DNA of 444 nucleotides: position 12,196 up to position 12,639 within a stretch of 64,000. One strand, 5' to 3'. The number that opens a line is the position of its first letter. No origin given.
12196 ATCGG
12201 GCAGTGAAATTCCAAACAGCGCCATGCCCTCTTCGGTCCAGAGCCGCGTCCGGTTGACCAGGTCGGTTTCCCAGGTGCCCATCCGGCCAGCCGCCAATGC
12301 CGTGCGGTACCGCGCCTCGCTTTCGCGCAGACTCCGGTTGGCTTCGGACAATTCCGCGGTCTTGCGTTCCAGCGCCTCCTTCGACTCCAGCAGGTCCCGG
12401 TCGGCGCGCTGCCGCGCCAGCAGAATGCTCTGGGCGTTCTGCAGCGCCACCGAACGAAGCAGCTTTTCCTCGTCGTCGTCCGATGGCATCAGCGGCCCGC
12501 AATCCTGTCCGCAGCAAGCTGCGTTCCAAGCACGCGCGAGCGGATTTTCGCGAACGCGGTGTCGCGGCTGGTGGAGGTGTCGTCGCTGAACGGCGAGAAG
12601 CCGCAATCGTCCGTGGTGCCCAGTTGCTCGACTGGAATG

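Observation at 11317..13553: MetE-like protein translationally coupled to a sensor-less HWE kinase: possible thiol/methyl-sensing signalling pair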

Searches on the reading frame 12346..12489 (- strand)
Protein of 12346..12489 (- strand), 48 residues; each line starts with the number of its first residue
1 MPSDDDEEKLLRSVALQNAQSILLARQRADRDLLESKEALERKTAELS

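Call 22: find_related_loci(query=A2, collection=metagenome_contigs, flank=2500)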
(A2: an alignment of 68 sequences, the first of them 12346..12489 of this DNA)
Query A2 (48 aa) in metagenome_contigs; peptide patterns used: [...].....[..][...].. (x = any residue, [..] = any of these).
600 stretches matched a pattern (row limit reached: there are more); 541 encode a relative of the query (tblastn E <= 1e-3); the best 80 are kept; 80 distinct loci.
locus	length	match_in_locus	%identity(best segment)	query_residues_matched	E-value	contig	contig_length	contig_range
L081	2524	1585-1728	98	1-48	8e-26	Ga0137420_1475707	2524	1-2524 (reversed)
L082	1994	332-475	98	1-48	2e-25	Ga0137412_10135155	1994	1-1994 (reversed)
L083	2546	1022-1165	96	1-48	2e-24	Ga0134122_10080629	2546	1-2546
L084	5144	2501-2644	92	1-48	3e-23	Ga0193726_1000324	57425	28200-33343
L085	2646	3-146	96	2-48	5e-23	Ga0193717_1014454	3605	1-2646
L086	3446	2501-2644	90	1-48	1e-22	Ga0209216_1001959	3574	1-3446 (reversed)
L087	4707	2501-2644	81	1-48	5e-22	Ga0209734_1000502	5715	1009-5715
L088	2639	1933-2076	81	1-48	2e-21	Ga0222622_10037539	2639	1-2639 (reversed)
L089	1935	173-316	81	1-48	2e-21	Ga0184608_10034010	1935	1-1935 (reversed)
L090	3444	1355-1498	81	1-48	2e-21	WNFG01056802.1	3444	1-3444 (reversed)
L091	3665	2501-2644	81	1-48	2e-21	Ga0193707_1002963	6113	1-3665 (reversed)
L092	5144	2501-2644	81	1-48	2e-21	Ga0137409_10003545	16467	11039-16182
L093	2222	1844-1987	81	1-48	2e-21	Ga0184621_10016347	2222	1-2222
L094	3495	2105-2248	81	1-48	2e-21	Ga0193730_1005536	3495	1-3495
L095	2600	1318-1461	81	1-48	2e-21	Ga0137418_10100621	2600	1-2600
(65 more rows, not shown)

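Call 57: search_protein_representatives(alignment_id=A2)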
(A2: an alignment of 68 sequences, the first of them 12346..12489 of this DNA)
Query: 68 sequences, 48 profile positions. Proteins with E-value up to 0.001 (for the whole library): 753; up to 1e-10: 409; up to 1e-30: 0. The best 150 are listed.
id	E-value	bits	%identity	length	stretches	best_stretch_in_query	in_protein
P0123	5.8e-21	89.9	-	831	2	1-48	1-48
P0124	3.0e-20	87.6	-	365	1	1-48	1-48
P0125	1.4e-19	85.5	-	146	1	1-47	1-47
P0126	1.6e-19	85.3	-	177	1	1-48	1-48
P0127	1.6e-19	85.3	-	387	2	1-47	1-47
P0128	1.8e-19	85.1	-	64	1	1-48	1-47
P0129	2.3e-19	84.8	-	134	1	1-48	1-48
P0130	2.7e-19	84.6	-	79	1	1-48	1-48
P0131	3.7e-19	84.1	-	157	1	1-47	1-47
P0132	4.9e-19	83.7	-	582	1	1-48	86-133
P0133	5.7e-19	83.5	-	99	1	4-48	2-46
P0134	7.0e-19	83.2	-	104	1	1-47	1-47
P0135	7.5e-19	83.2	-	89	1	1-48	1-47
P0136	8.9e-19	82.9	-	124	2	1-48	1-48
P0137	9.6e-19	82.8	-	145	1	1-48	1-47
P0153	9.7e-18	79.6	-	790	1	1-47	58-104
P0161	2.6e-17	78.2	-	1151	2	1-48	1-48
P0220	6.4e-16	73.8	-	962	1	1-47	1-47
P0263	3.3e-15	71.5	-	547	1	1-48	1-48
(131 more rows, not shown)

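Call 59: find_encoding_contigs(protein=P0153, flank=3000, max_places=3)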
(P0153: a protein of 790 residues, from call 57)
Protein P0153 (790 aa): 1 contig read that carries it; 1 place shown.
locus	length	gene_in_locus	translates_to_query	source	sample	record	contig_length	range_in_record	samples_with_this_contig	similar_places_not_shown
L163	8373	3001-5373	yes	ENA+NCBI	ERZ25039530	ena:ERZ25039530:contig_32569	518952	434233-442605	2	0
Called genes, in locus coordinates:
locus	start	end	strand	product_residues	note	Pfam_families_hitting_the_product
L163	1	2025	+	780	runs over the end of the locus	PF10150:RNase_E_G, PF20833:RNase_E_G_Thio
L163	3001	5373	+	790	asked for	PF00989:PAS, PF08448:PAS_4, PF13426:PAS_9, PF01590:GAF, PF13185:GAF_2, PF00512:HisKA, PF02518:HATPase_c, PF00072:Response_reg, +2 more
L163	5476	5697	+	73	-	-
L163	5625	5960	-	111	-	-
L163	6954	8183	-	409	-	PF00009:GTP_EFTU (weak), PF00350:Dynamin_N (faint), PF01926:MMR_HSR1, PF03193:RsgA_GTPase (faint), PF00009:GTP_EFTU (weak), PF01926:MMR_HSR1, PF02421:FeoB_N, PF14714:KH_dom-like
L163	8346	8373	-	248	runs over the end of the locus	PF00773:RNB, PF00575:S1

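Call 87: find_encoding_contigs(protein=P0161, flank=2500, max_places=2)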
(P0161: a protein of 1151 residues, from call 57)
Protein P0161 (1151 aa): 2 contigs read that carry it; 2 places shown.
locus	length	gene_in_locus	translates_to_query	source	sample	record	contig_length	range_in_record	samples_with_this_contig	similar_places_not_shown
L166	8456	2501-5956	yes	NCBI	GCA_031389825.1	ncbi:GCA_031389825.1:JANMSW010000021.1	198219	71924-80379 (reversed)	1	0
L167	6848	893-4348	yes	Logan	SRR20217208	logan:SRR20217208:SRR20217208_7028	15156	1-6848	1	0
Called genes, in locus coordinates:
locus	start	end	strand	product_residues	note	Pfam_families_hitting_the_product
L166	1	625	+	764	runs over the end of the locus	PF01156:IU_nuc_hydro, PF02368:Big_2 (weak)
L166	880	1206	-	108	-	-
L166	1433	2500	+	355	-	PF01717:Meth_synt_2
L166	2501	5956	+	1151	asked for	PF12860:PAS_7, PF00989:PAS, PF08448:PAS_4, PF13426:PAS_9, PF08448:PAS_4, PF08447:PAS_3, PF08448:PAS_4, PF01590:GAF, +8 more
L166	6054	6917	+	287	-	PF02735:Ku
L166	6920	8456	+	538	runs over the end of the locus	PF13298:LigD_N, PF01068:DNA_ligase_A_M, PF04679:DNA_ligase_A_C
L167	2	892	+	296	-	?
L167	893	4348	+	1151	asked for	PF12860:PAS_7, PF00989:PAS, PF08448:PAS_4, PF13426:PAS_9, PF08448:PAS_4, PF08447:PAS_3, PF08448:PAS_4, PF01590:GAF, +8 more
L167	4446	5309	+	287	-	PF02735:Ku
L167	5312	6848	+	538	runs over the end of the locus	PF13298:LigD_N, PF01068:DNA_ligase_A_M, PF04679:DNA_ligase_A_C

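Call 88: find_encoding_contigs(protein=P0220, flank=2500, max_places=2)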
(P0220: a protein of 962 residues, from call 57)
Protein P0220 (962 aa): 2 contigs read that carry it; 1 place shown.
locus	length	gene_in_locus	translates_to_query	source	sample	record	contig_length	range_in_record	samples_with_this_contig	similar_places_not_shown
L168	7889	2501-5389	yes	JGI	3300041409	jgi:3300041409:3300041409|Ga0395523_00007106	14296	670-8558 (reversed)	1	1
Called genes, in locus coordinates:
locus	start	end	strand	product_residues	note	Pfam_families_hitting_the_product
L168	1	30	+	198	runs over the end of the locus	PF05163:DinB, PF12867:DinB_2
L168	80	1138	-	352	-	PF00248:Aldo_ket_red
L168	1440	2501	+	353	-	PF01717:Meth_synt_2 (weak)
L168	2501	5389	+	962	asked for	PF00989:PAS, PF08448:PAS_4, PF13426:PAS_9, PF00989:PAS, PF08448:PAS_4, PF13426:PAS_9, PF00989:PAS, PF08448:PAS_4, +12 more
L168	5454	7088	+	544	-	-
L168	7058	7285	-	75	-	-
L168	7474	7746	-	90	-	-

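Call 89: find_encoding_contigs(protein=P0263, flank=2500, max_places=2)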
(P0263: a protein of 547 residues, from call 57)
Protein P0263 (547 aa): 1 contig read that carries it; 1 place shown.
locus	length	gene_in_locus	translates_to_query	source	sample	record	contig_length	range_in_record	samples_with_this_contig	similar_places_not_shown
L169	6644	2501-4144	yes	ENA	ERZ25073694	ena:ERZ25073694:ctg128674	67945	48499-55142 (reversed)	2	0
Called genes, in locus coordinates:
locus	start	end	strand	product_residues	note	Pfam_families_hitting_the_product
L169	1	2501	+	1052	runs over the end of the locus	PF00005:ABC_tran, PF02463:SMC_N (faint), PF03193:RsgA_GTPase (faint), PF13304:AAA_21 (faint), PF13476:AAA_23 (faint), PF12848:ABC_tran_Xtn, PF00005:ABC_tran, PF01717:Meth_synt_2 (weak), +1 more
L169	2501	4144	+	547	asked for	PF13188:PAS_8 (weak), PF12860:PAS_7 (weak), PF00989:PAS, PF08448:PAS_4, PF13426:PAS_9, PF08447:PAS_3, PF00512:HisKA, PF02518:HATPase_c, +1 more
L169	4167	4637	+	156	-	PF00072:Response_reg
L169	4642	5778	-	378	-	PF03976:PPK2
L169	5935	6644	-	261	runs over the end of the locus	PF13344:Hydrolase_6, PF00702:Hydrolase (weak), PF13242:Hydrolase_like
